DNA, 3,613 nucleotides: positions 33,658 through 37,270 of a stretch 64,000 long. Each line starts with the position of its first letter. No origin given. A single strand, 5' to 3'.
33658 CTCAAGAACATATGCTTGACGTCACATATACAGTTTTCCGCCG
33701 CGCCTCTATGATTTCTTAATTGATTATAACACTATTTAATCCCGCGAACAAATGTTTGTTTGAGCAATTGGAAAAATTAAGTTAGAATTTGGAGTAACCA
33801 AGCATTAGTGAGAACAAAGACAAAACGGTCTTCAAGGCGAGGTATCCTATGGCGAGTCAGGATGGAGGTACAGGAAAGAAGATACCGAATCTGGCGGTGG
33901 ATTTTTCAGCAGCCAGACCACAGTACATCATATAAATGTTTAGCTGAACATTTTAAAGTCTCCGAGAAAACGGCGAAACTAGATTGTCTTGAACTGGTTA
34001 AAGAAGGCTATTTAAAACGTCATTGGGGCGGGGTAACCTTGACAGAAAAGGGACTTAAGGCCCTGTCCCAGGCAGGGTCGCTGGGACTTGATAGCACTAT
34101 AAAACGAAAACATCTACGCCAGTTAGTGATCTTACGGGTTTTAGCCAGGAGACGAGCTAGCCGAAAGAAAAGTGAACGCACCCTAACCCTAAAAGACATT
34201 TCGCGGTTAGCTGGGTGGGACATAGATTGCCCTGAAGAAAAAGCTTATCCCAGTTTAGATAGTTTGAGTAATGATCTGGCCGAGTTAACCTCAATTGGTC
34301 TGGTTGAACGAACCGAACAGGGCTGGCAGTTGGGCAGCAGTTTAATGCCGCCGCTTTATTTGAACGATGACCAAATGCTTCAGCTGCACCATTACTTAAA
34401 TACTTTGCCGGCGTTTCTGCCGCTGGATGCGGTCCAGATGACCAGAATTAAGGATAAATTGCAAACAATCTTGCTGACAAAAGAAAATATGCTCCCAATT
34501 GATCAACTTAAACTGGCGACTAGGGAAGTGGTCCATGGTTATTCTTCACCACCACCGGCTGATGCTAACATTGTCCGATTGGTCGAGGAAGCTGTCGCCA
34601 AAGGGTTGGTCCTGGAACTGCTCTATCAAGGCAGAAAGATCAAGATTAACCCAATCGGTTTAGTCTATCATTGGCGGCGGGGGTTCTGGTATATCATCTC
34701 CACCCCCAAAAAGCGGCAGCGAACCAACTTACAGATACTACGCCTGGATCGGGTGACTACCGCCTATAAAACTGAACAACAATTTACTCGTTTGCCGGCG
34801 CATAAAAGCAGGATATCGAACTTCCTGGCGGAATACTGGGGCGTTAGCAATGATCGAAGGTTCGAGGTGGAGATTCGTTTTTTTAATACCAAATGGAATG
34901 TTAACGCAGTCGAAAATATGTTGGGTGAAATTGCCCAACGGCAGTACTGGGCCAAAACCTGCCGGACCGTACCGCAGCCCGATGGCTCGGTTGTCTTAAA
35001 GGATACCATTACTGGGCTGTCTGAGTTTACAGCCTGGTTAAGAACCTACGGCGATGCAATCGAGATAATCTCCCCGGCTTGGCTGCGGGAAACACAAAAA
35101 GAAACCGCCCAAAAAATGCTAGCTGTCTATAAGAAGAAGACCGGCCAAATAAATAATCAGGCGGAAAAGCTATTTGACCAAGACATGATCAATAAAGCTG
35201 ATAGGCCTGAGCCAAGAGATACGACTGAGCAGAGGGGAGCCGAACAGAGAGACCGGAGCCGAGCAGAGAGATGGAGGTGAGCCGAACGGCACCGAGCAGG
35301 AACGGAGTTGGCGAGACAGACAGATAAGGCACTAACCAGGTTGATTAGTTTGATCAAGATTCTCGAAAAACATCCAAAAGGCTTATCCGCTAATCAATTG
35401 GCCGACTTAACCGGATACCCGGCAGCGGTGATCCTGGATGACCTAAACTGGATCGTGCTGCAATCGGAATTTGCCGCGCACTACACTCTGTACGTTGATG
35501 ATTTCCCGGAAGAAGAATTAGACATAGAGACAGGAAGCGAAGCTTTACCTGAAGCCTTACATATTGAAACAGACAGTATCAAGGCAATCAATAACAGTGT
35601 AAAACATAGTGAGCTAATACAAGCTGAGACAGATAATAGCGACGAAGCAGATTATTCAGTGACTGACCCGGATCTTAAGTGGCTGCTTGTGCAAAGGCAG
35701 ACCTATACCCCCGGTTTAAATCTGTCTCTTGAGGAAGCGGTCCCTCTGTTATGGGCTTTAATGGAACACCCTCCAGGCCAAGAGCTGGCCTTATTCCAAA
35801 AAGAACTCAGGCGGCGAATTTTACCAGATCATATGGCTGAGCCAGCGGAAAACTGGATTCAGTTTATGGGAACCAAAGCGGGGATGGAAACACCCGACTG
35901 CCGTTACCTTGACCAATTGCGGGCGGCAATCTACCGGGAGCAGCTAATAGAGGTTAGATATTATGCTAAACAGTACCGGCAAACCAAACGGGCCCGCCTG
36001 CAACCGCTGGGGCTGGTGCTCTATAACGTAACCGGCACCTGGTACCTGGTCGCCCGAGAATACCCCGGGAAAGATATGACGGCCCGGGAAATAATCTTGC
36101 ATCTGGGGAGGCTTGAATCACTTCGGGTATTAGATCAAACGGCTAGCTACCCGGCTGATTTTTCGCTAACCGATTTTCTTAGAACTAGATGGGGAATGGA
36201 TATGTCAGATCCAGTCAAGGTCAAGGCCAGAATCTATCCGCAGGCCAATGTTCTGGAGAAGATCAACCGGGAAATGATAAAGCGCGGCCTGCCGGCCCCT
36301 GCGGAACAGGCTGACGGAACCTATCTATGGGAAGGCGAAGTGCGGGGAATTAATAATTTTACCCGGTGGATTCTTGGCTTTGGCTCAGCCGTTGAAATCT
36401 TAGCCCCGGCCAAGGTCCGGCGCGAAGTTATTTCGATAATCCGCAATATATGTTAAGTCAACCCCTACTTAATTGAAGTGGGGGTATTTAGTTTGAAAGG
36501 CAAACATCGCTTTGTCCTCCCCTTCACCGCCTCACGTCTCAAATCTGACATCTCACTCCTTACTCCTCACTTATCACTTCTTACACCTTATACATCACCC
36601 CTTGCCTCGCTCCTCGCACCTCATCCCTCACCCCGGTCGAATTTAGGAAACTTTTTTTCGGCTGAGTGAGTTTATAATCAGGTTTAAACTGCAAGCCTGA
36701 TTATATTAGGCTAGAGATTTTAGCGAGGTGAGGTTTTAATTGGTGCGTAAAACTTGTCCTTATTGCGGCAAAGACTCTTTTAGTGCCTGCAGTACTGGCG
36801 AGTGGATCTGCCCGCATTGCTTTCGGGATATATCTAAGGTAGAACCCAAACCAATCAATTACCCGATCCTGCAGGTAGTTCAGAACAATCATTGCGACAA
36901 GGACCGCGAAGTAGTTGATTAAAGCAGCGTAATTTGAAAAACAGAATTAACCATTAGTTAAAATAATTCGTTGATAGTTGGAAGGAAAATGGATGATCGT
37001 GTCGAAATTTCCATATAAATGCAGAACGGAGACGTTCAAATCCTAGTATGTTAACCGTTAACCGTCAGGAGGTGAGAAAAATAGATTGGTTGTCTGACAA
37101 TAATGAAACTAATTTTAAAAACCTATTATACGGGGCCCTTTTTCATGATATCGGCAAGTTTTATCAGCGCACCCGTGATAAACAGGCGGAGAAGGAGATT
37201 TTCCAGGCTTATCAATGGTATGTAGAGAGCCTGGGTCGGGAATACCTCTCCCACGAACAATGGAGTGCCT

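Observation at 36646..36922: Small Zn-ribbon ORF with a promoter-like element and a perfect 9-bp inverted repeat just upstream of cas10, downstream of two WYL regulators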

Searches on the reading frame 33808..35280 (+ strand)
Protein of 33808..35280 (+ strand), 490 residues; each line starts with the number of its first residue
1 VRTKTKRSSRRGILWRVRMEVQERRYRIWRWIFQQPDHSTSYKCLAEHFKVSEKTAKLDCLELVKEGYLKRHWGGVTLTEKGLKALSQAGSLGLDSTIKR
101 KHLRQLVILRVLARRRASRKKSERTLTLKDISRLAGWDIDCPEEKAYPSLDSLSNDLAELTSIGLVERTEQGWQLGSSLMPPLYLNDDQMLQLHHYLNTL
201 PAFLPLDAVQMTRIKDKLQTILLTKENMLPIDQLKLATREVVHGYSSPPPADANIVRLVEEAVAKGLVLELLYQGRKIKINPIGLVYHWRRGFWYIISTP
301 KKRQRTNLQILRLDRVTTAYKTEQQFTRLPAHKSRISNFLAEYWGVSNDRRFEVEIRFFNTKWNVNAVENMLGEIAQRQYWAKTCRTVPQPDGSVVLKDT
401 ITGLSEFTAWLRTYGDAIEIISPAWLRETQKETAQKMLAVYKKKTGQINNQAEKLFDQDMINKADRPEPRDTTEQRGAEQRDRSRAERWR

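Call 3: search_protein_families(library=pfam, proteins=[window:33808-35280:+], max_evalue=0.01)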
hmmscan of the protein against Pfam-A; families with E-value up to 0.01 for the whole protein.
window:33808-35280:+ (490 aa): 2 families
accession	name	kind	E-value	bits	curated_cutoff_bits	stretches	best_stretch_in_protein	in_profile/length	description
PF25583.1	WCX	-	3.8e-11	43.6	23.9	1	379-438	21-76/76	WCX domain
PF08220.18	HTH_DeoR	-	3.9e-07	30.2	21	1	41-80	16-55/57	DeoR-like helix-turn-helix domain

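Call 35: search_solved_structures(query=window:33808-35277:+, max_evalue=0.01)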
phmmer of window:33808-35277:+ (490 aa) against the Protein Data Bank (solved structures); distinct sequences matched with E-value up to 0.01: 5.
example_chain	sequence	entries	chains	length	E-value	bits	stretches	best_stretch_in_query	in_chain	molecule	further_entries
9cu3_B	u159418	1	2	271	2.8e-05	26.2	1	235-430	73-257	WYL domain-containing protein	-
7tzv_A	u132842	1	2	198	4.6e-05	25.5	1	245-430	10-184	WYL domain-containing protein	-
9pfq_Q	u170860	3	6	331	5.1e-05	25.4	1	235-430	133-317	WYL domain-containing protein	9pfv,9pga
7u02_B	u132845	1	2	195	5.2e-05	25.3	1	246-430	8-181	WYL domain-containing protein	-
8tp8_A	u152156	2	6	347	5.6e-05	25.2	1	235-430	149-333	DeoR-family transcriptional regulator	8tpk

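Call 43: search_protein_families(library=padloc, proteins=[window:33808-35277:+], max_evalue=0.001)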
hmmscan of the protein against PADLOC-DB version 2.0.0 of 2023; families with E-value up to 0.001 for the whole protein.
window:33808-35277:+ (490 aa): 2 families
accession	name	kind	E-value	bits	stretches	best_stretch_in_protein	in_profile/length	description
PDLC01652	WYL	-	6.8e-22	76.5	1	253-438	17-162/162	"CAS-I,CAS-II,CAS-III,CAS-IV,CAS-V,CAS-VI; associated_signaling"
PDLC01766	Cas3c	-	1e-12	45.1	1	296-447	183-322/1009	-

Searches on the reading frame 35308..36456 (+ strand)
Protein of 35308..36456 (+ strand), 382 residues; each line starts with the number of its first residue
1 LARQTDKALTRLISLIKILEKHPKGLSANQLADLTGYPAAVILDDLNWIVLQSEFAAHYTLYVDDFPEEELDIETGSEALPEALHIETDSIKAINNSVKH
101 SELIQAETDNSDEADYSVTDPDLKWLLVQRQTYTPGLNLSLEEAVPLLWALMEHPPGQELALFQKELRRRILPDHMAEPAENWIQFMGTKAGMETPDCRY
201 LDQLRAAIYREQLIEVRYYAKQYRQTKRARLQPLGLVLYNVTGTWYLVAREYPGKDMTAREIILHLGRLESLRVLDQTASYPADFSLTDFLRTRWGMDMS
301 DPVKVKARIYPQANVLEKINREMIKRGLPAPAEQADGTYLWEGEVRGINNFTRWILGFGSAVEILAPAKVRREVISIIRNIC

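Call 3: search_protein_families(library=pfam, proteins=[window:35308-36456:+], max_evalue=0.01)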
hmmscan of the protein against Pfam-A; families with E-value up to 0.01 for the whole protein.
window:35308-36456:+ (382 aa): 3 families
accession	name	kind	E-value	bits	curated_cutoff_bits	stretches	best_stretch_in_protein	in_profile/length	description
PF25583.1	WCX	-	5.6e-13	49.5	23.9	1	302-380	2-74/76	WCX domain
PF13280.12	WYL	-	3.7e-08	33.7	21.8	1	200-252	2-52/70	WYL domain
PF09339.16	HTH_IclR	-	0.0013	18.9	22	1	8-40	1-33/52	IclR helix-turn-helix domain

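Call 34: search_solved_structures(query=window:35308-36453:+, max_evalue=0.01)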
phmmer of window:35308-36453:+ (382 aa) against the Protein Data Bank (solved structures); distinct sequences matched with E-value up to 0.01: 5.
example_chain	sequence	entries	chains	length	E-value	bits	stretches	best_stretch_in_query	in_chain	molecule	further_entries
9pfq_Q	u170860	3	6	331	9.4e-09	38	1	161-376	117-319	WYL domain-containing protein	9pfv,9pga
8tp8_A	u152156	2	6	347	1.1e-08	37.8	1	162-376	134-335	DeoR-family transcriptional regulator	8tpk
9cu3_B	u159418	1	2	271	2.1e-08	36.9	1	161-376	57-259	WYL domain-containing protein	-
7tzv_A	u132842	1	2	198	2.2e-07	33.5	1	197-376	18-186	WYL domain-containing protein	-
7u02_B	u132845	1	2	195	2.3e-07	33.4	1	197-376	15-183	WYL domain-containing protein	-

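Call 36: find_related_loci(query=window:35308-36453:+, collection=metagenome_contigs, flank=6000)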
Query window:35308-36453:+ (382 aa) in metagenome_contigs; peptide patterns used: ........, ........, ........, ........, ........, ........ (x = any residue, [..] = any of these).
241 stretches matched a pattern, but none encodes a relative of the query by tblastn (E <= 1e-3).

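Call 43: search_protein_families(library=padloc, proteins=[window:35308-36453:+], max_evalue=0.001)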
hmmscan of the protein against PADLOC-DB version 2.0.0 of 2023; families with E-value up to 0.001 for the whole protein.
window:35308-36453:+ (382 aa): 4 families
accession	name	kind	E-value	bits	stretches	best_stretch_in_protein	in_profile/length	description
PDLC01652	WYL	-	2.4e-26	91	1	199-381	18-161/162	"CAS-I,CAS-II,CAS-III,CAS-IV,CAS-V,CAS-VI; associated_signaling"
PDLC01457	WYL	-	3.5e-15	54.2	1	130-369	60-228/229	"CAS-I,CAS-II,CAS-III,CAS-IV,CAS-V,CAS-VI; associated_signaling"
PDLC01766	Cas3c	-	8.6e-15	52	1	186-379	123-310/1009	-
PDLC01036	WYL/Csx1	-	5.2e-07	27.7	1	201-379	134-275/279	CARF+WYL C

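Call 50: find_encoding_contigs(protein=window:35308-36456:+, flank=6000, max_places=6)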
Protein window:35308-36456:+ (382 aa): no gene with exactly this product is on record in the collection.

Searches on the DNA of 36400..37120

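Call 71: search_rna_families(source=window, start=36400, end=37120, threshold=evalue, max_evalue=1)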
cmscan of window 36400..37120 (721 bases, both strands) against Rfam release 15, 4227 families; matches with E-value up to 1: 0.
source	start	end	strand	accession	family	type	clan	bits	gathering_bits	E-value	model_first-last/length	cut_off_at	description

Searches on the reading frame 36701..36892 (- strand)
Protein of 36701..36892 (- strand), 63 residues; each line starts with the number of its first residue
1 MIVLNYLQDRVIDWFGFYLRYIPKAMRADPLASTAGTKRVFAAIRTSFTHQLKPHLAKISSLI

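Call 87: search_protein_families(library=pfam, proteins=[window:36701-36892:-], max_evalue=0.1)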
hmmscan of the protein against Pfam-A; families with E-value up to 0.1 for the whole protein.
window:36701-36892:- (63 aa): 0 families
